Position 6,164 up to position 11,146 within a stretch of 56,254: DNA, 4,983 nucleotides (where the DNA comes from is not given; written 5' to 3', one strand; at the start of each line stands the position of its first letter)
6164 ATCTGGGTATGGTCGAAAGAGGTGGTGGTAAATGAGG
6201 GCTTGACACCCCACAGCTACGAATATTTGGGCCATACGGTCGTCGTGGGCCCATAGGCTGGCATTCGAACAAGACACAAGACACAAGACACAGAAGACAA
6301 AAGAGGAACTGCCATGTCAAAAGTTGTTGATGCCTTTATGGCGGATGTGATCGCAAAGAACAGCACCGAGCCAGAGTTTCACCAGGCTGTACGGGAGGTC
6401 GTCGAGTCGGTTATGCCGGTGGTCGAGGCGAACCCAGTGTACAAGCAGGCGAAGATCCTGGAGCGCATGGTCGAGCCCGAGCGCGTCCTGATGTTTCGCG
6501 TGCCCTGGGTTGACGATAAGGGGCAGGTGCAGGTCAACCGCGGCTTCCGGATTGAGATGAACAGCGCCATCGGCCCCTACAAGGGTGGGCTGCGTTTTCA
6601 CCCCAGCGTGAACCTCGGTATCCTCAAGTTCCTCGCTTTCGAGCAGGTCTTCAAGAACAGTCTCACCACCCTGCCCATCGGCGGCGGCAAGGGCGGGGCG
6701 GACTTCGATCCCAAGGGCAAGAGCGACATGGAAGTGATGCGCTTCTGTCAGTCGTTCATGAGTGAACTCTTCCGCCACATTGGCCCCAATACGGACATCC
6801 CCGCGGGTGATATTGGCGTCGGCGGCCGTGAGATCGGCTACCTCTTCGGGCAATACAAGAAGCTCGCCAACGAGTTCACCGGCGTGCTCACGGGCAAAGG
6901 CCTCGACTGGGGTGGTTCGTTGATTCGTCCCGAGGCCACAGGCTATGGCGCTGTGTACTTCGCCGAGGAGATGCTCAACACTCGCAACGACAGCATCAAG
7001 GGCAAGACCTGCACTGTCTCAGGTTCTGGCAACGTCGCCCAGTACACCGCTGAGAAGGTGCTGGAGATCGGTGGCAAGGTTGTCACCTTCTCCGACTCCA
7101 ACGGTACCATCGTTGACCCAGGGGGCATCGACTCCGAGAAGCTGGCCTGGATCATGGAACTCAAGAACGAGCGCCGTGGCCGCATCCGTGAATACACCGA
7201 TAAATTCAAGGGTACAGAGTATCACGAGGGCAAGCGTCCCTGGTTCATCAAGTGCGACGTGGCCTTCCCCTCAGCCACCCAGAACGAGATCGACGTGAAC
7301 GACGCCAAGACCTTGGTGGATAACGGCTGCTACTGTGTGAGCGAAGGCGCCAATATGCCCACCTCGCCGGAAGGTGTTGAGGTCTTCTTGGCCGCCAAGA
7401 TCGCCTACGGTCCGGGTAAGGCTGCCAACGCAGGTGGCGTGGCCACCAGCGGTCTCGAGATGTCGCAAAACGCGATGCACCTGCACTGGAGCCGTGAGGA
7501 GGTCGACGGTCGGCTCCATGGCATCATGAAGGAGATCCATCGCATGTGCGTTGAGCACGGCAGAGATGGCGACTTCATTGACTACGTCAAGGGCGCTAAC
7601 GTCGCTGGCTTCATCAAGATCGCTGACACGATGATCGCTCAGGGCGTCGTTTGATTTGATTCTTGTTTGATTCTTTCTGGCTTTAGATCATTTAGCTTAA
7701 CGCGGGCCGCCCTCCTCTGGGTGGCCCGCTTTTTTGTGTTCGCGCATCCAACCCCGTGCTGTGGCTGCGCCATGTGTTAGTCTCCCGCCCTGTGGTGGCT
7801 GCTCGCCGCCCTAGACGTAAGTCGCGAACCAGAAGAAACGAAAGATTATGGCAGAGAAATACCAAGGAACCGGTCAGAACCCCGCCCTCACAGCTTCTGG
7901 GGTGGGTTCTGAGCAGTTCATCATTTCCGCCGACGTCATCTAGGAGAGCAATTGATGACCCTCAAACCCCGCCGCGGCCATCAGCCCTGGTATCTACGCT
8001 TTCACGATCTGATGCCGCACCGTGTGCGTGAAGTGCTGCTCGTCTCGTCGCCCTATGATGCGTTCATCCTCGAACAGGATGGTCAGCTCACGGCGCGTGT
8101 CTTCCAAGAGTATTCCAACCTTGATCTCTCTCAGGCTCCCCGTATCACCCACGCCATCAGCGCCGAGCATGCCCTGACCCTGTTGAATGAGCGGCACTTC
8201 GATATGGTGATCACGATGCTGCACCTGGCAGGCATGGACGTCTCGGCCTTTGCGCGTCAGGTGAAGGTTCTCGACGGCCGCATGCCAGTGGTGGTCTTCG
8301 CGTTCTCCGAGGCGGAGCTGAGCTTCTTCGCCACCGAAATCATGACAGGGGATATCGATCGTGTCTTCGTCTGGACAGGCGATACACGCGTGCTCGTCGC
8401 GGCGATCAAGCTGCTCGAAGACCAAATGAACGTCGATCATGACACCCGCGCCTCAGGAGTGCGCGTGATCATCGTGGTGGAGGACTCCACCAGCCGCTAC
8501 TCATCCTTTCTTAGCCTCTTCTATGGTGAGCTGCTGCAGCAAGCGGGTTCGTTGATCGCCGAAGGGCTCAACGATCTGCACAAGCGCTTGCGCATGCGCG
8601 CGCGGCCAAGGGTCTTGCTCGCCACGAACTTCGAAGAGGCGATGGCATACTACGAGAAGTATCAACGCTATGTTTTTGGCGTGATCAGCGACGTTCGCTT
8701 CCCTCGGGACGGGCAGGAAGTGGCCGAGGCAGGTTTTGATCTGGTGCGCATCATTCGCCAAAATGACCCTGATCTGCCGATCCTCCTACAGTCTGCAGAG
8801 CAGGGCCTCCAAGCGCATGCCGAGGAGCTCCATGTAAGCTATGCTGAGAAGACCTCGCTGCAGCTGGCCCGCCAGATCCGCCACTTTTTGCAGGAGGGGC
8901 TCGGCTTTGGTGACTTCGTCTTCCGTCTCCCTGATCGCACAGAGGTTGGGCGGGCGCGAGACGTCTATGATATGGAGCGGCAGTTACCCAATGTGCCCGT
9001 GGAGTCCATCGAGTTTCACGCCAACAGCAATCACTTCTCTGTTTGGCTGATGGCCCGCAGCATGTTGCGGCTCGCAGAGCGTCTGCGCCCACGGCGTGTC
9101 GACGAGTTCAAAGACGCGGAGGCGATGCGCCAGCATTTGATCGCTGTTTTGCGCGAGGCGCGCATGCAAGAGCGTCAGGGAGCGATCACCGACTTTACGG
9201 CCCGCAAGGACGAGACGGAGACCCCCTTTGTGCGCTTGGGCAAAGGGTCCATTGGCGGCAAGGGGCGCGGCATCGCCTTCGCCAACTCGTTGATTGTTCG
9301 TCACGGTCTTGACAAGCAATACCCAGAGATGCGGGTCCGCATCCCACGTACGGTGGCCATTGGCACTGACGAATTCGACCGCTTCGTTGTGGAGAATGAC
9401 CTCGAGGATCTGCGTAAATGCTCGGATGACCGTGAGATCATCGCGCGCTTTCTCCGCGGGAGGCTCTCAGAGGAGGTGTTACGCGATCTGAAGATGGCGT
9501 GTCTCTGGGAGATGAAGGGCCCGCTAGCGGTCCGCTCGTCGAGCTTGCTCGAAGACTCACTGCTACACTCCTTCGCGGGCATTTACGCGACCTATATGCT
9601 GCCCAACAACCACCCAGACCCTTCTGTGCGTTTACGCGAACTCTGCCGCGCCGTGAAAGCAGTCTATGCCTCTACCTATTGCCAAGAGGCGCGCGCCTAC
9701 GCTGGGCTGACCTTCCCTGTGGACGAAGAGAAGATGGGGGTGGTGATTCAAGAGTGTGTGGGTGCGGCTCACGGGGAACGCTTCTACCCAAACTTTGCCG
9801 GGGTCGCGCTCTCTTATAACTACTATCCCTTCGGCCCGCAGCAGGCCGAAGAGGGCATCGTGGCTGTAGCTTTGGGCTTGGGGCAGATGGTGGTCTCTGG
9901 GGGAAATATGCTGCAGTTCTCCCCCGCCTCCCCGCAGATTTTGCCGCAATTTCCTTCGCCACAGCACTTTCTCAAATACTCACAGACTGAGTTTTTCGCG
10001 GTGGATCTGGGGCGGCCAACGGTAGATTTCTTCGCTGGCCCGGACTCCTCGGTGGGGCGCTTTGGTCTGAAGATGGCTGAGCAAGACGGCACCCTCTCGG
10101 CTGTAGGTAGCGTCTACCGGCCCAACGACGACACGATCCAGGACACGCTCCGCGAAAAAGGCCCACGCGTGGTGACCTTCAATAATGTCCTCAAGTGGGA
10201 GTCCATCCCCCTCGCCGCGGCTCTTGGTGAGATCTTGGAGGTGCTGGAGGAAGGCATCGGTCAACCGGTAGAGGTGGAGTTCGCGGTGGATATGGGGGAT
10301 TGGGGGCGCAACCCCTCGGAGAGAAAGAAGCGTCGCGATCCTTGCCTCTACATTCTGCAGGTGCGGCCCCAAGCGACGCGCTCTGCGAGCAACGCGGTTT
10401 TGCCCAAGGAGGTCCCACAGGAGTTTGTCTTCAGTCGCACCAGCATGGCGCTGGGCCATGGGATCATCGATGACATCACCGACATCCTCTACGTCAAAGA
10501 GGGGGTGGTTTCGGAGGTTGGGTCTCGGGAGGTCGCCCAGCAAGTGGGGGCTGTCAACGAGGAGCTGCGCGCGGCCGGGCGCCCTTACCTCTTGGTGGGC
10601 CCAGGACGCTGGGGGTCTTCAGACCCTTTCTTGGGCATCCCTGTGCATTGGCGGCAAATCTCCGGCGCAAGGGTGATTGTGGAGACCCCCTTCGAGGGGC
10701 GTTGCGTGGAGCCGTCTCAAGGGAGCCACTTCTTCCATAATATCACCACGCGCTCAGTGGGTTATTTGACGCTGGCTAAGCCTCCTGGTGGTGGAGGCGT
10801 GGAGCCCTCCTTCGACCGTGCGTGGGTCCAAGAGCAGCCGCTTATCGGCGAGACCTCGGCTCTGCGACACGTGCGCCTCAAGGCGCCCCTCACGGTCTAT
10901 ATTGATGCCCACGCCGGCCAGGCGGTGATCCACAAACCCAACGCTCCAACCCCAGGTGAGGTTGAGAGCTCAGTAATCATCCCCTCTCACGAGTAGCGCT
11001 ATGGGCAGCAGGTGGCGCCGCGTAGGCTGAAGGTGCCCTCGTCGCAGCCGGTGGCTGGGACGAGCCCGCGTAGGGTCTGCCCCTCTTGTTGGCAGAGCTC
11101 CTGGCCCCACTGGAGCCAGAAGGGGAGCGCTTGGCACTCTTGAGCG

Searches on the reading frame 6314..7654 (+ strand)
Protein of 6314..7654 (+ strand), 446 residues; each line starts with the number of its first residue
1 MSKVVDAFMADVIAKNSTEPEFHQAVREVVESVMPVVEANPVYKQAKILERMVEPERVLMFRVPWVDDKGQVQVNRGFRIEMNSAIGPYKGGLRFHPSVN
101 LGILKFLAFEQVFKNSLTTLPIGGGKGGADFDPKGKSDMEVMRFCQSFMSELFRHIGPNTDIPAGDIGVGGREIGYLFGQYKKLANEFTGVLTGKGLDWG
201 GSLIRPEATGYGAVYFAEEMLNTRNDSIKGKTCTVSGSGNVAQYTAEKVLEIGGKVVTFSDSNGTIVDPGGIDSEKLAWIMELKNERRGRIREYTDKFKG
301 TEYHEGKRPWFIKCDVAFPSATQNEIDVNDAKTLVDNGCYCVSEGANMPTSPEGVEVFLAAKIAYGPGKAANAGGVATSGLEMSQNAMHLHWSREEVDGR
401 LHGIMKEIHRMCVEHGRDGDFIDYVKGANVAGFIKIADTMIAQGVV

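Call 35: search_protein_families(library=pfam, proteins=[window:6314-7654:+], max_evalue=0.001)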
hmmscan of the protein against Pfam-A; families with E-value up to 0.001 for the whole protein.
window:6314-7654:+ (446 aa): 2 families
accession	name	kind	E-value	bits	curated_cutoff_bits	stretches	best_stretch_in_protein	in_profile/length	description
PF00208.27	ELFV_dehydrog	-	5.6e-88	295.1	23.4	1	200-444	1-241/241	Glutamate/Leucine/Phenylalanine/Valine dehydrogenase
PF02812.23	ELFV_dehydrog_N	-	2.1e-51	173.5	25.3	1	55-183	1-129/129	Glu/Leu/Phe/Val dehydrogenase, dimerisation domain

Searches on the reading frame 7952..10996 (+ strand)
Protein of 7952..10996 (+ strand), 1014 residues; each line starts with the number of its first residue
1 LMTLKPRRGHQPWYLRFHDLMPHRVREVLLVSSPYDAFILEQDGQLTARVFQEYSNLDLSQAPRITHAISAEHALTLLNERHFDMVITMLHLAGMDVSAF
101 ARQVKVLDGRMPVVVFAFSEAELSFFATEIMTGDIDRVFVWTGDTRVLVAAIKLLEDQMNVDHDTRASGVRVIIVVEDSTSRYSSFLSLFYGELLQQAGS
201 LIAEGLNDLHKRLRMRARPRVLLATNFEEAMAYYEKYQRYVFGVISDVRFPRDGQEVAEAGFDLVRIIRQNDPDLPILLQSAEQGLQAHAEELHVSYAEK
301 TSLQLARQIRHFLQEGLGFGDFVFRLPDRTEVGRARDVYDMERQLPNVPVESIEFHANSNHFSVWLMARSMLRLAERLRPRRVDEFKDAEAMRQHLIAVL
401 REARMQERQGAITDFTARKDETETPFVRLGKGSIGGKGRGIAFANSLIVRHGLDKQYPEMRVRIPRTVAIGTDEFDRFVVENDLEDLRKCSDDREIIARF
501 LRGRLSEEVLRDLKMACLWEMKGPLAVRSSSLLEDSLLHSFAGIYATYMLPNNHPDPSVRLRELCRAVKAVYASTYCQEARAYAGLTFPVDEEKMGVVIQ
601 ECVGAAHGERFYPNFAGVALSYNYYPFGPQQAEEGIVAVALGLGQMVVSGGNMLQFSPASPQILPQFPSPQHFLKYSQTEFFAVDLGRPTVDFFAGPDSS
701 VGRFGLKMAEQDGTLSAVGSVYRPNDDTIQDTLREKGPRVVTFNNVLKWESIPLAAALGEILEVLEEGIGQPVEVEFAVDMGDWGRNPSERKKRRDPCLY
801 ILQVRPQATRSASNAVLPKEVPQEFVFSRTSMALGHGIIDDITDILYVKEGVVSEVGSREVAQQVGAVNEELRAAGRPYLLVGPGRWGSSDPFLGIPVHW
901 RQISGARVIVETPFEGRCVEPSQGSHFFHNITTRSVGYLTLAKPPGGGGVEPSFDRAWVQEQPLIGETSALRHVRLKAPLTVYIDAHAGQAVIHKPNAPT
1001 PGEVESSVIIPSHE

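Call 35: search_protein_families(library=pfam, proteins=[window:7952-10996:+], max_evalue=0.001)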
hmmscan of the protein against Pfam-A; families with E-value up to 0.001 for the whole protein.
window:7952-10996:+ (1014 aa): 2 families
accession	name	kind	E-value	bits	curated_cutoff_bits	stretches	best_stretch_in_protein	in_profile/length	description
PF01326.24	PPDK_N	-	3.2e-34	119.1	27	1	433-815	3-317/328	Pyruvate phosphate dikinase, AMP/ATP-binding domain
PF00072.30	Response_reg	-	3.1e-08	34.2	30.2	0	59-136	20-94/111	Response regulator receiver domain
